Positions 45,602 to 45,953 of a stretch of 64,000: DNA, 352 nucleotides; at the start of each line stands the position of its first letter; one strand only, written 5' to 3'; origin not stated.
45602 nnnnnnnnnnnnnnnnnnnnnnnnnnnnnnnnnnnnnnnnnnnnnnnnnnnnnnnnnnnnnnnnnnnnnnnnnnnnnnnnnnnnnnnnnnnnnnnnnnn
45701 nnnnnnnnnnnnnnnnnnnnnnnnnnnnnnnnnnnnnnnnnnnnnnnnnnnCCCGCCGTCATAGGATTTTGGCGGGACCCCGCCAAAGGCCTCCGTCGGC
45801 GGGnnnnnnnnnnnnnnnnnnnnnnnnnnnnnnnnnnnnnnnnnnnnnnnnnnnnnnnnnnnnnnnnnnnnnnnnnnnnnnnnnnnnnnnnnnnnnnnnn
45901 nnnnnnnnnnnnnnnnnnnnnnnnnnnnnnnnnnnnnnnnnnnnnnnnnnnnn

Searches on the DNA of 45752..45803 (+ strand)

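Call 98: search_dna_similar(query=window:45752-45803:+, collection=phages, mode=distant, max_evalue=0.01, max_rows=10)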
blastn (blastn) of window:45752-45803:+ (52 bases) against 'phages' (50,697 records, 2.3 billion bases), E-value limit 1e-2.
No match.

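Call 99: search_dna_similar(query=window:45752-45803:+, collection=plasmids, mode=distant, max_evalue=0.01, max_rows=10)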
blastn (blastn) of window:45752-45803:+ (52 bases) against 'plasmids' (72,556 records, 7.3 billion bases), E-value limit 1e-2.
No match.
